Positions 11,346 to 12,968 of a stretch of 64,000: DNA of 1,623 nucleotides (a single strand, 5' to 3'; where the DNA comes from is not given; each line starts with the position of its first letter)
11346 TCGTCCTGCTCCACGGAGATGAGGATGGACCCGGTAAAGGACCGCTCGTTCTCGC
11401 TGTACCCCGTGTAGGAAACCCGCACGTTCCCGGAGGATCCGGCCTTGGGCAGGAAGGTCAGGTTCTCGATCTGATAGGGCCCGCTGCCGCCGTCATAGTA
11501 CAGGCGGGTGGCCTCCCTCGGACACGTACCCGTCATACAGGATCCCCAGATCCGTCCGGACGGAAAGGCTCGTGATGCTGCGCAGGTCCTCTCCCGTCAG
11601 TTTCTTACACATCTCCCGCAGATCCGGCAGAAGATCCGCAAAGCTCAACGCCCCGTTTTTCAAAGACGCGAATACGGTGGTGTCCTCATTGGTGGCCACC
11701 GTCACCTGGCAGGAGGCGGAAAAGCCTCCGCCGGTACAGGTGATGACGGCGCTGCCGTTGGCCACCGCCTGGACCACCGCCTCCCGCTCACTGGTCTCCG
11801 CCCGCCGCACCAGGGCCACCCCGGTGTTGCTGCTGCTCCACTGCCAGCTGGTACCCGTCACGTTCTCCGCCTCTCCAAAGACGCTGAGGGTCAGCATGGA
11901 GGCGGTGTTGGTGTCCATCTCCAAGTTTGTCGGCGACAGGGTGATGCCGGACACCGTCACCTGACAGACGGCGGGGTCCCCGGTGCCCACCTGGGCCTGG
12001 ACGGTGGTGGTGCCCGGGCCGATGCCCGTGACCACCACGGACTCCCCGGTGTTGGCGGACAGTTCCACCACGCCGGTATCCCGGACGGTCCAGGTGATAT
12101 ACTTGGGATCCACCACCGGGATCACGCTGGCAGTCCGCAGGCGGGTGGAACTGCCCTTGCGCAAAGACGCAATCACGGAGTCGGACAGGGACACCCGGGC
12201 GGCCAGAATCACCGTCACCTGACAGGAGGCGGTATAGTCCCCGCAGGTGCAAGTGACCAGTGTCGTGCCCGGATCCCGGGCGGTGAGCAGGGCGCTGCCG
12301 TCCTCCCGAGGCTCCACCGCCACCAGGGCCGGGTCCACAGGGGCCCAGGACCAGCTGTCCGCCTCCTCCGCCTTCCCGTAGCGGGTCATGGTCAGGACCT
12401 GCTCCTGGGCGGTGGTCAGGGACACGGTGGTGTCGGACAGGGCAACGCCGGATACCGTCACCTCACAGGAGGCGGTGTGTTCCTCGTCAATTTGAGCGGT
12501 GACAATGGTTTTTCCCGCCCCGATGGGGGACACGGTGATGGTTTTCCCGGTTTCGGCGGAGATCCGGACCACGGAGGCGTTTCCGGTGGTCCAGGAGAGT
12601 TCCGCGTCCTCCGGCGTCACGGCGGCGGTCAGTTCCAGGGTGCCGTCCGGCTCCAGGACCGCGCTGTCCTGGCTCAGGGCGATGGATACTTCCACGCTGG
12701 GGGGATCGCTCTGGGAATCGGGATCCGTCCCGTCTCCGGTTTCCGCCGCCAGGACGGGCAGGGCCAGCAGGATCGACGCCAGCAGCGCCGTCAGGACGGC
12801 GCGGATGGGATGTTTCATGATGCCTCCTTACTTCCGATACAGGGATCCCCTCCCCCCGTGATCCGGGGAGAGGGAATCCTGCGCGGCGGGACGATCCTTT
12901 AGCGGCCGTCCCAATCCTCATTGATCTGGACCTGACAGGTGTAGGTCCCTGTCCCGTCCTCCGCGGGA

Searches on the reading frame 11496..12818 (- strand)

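Call 55: search_protein_families(library=pfam, proteins=[window:11496-12818:-], max_evalue=0.0001)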
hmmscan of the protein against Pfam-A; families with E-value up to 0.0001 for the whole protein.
window:11496-12818:- (441 aa): 2 families
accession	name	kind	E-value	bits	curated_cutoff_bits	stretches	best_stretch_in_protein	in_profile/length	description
PF02368.24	Big_2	-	8.6e-14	51.7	22.8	1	45-120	4-79/79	Bacterial Ig-like domain (group 2)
PF13629.12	T2SS-T3SS_pil_N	-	2.8e-05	24.2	23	0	245-289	26-71/72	Pilus formation protein N terminal region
